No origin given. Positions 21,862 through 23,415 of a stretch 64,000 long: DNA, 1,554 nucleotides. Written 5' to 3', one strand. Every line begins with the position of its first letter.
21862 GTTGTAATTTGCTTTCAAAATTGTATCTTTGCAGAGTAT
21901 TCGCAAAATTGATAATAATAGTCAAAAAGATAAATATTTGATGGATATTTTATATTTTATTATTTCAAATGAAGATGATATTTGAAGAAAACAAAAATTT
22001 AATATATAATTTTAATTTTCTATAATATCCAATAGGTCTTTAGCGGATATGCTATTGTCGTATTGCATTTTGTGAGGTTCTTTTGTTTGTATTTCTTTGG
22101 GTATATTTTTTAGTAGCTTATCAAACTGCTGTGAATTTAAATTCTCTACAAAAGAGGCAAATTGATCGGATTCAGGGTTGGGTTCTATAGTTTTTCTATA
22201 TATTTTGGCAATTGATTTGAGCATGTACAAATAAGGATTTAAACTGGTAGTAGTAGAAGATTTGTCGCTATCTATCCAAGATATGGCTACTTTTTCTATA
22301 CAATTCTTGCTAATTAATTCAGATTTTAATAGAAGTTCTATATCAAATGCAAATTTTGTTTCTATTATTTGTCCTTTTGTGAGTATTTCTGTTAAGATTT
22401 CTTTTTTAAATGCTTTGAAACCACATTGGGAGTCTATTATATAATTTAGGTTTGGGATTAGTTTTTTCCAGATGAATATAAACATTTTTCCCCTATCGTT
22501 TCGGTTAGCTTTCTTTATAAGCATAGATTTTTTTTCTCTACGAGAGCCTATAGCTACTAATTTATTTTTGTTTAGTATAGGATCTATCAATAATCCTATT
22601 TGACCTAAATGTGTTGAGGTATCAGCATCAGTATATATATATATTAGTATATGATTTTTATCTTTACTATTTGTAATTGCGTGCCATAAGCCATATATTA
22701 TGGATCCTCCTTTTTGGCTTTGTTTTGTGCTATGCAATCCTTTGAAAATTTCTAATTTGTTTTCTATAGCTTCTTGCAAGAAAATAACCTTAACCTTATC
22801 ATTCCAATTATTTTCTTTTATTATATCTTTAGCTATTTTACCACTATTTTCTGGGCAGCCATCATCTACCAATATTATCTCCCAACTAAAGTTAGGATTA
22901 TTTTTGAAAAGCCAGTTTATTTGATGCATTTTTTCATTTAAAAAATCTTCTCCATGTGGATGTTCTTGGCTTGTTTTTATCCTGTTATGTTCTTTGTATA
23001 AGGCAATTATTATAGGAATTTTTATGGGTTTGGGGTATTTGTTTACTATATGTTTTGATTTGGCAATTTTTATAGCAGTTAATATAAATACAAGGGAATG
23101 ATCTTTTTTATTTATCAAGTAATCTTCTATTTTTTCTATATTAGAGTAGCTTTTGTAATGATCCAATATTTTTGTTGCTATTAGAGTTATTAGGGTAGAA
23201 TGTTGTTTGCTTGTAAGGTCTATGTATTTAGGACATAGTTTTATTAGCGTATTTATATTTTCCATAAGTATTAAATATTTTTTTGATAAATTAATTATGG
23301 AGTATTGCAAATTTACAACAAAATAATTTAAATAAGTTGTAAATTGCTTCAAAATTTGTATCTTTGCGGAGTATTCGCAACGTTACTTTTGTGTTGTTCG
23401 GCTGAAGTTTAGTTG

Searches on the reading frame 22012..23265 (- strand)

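Call 16: search_protein_families(library=pfam, proteins=[window:22012-23265:-])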
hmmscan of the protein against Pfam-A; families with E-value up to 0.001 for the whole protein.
window:22012-23265:- (417 aa): 2 families
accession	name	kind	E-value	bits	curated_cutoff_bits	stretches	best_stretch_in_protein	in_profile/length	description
PF00535.33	Glycos_transf_2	-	5.2e-08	33.4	23.3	1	123-277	23-149/168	Glycosyl transferase family 2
PF22333.2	Ago_PAZ_arc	-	0.00067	20.4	27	0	115-162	19-67/96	Argonaute, PAZ domain, archaea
